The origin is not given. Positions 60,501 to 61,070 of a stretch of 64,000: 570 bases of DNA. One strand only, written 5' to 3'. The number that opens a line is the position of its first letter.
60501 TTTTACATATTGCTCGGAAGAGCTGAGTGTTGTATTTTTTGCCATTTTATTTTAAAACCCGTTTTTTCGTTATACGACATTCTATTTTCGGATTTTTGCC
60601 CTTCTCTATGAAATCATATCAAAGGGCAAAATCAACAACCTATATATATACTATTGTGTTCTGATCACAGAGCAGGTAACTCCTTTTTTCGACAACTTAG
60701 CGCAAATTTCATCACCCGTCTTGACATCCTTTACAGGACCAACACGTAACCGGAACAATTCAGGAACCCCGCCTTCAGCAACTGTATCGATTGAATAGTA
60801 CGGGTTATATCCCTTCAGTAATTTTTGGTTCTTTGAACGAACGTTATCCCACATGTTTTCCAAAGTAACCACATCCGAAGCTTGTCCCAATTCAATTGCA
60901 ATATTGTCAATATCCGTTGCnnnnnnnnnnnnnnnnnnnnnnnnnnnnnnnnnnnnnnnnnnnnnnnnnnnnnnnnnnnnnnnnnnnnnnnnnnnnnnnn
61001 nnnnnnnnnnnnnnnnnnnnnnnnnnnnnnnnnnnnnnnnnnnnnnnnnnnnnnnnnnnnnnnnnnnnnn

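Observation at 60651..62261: VirB9 fused to a Gly-rich linker and a C-terminal SPOR-like peptidoglycan-binding domain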

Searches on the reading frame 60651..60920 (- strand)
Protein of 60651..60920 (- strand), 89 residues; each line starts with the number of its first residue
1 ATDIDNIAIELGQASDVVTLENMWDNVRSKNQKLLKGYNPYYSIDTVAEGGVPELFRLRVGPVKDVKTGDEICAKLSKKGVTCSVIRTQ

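Call 12: search_solved_structures(query=A2, max_evalue=10, show_alignments=4)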
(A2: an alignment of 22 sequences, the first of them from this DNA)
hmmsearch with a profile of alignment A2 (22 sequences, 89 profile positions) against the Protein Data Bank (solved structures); distinct sequences matched with E-value up to 10: 2.
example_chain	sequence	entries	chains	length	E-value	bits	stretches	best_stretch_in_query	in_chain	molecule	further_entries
1x60_A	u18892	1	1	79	0.19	15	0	53-85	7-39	Sporulation-specific N-acetylmuramoyl-L-alanine amidase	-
7uve_A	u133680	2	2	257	1.5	12.1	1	20-45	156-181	Histone-lysine N-methyltransferase eggless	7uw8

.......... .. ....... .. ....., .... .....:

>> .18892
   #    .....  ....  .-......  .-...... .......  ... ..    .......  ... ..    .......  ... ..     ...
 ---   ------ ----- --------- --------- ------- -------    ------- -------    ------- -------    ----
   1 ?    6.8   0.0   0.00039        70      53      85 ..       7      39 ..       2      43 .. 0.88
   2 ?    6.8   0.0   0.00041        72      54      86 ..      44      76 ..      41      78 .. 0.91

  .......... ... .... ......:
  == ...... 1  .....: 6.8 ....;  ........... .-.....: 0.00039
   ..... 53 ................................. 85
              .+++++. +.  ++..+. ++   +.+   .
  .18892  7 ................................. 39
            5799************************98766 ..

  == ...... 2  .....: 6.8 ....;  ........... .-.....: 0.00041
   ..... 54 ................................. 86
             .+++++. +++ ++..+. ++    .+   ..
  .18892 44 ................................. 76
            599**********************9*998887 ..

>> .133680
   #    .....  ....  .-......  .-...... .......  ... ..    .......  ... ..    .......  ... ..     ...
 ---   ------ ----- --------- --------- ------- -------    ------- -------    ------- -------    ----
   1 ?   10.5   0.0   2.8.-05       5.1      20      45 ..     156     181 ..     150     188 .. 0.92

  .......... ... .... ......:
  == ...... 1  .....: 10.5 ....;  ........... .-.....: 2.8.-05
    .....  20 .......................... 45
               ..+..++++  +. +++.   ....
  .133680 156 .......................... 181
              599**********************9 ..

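Call 13: search_protein_families(library=pfam, alignment_id=A2, max_evalue=1)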
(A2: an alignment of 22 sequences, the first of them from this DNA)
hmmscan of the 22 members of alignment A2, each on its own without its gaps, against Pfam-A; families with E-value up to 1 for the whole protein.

A. member 1, seq(89 aa): 1 family
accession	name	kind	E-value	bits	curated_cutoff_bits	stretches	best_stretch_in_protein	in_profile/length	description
PF05036.18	SPOR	-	0.00013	22.7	21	1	36-87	28-76/76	SPOR domain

B. families by the number of members that match (of 22 scanned): 7 families
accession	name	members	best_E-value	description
PF05036.18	SPOR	22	2.8e-08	SPOR domain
PF24315.1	DUF7489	2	0.17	Domain of unknown function (DUF7489)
PF16219.11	DUF4879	1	0.079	Domain of unknown function (DUF4879)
PF09340.15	NuA4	1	0.088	Histone acetyltransferase subunit NuA4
PF13115.11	YtkA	1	0.17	YtkA-like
PF20098.4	DUF6488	1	0.23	Family of unknown function (DUF6488)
PF09713.15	A_thal_3526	1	0.24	Plant protein 1589 of unknown function (A_thal_3526)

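Call 32: search_dna_similar(query=window:60651-60920:-, collection=plasmids, mode=protein, max_evalue=0.01, max_rows=20)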
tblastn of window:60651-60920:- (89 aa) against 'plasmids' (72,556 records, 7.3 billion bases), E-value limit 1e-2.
No match.

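Call 37: predict_structure(alignment_id=A2)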
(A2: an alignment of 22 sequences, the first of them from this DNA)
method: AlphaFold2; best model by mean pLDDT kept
length: 89 residues; sequences in the alignment: 22
mean_pLDDT: 86.1   pTM: 0.72
mean pLDDT of the five models: 86.1, 84.6, 84.6, 84.0, 82.9
residues with pLDDT >= 90: 53; 70-90: 23; 50-70: 10; < 50: 3
segments of 3 or more residues with pLDDT < 50: 1-3
pLDDT, mean of each block of 10 residues (from residue 1): 70 93 93 90 75 83 91 92 88
secondary structure, 60 per line:
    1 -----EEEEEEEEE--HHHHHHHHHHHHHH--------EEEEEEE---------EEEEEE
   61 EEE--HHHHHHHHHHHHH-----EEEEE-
elements in order: E6-14 H17-30 E39-45 E55-63 H66-78 E84-88

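Call 41: fold_search(model_id=the predicted structure, library=pdb)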
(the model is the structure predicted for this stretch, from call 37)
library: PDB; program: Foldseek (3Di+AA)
matches with E <= 10: 1324; with E <= 0.001: 1
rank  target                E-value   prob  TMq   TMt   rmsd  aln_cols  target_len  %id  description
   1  1x60_MODEL_1_A        5.9e-04  1.00  0.64  0.71   3.9        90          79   14  Solution structure of the peptidoglycan binding domain of B. subtilis cell wall lytic enzyme CwlC (released 2005-08-09)
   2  6i09_A                1.1e-03  1.00  0.67  0.76   2.4        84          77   11  Crystal structure of RlpA SPOR domain from Pseudomonas aeruginosa in complex with denuded glycan obtained by soaking (released 2019-11-13)
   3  6i05                  1.5e-03  1.00  0.67  0.77   2.4        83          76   11  Crystal structure of RlpA SPOR domain from Pseudomonas aeruginosa (released 2019-11-13)
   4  6wi5_A                2.7e-03  0.98  0.42  0.42   5.5        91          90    9  De novo designed protein Foldit4 (released 2020-04-22)
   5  5ndw_d0               5.7e-03  0.80  0.33  0.30  12.2       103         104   19  Crystal structure of aminoglycoside TC007 bound to the yeast 80S ribosome (released 2017-12-13)
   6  6mmq_A                7.5e-03  0.72  0.30  0.31   6.2        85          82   13  Carbon regulatory PII-like protein SbtB from Cyanobium sp. 7001 bound to cAMP (released 2019-09-18)
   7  2e66_A                8.0e-03  0.97  0.45  0.41   5.0        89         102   11  Crystal Structure Of CutA1 From Pyrococcus Horikoshii OT3, Mutation D60A (released 2007-06-26)
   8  7r30_C                8.0e-03  0.82  0.35  0.32   5.9        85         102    8  Carbon regulatory PII-like protein SbtB from Synechocystis sp. 6803 in complex with ADP and AMP resulting from ADP soa (released 2023-02-15)
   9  6fai_U                8.5e-03  0.85  0.37  0.33  11.8       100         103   18  Structure of a eukaryotic cytoplasmic pre-40S ribosomal subunit (released 2018-02-28)
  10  7oya_U2               9.1e-03  0.85  0.37  0.35  10.4        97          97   16  Cryo-EM structure of the 1 hpf zebrafish embryo 80S ribosome (released 2022-07-13)
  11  6zon_h                9.8e-03  0.89  0.39  0.37  11.4        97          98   16  SARS-CoV-2 Nsp1 bound to a human 43S preinitiation ribosome complex - state 1 (released 2020-07-29)
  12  6n4a_A                9.8e-03  0.60  0.28  0.29   6.7        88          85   11  PII-like SbtB from Cyanobium sp PCC 7001 (apo) (released 2019-09-18)
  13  6mmq_C                9.8e-03  0.57  0.29  0.29   7.3        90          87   11  Carbon regulatory PII-like protein SbtB from Cyanobium sp. 7001 bound to cAMP (released 2019-09-18)
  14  2bvz                  1.0e-02  0.82  0.36  0.34   6.8        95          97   16  Mutant of the Ribosomal Protein S6 (released 2005-10-26)
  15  8apz_A                1.1e-02  0.77  0.35  0.12   7.6       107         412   11  Crystal structure of wild-type L-N-Carbamoylase from Sinorhizobium meliloti (released 2022-11-16)
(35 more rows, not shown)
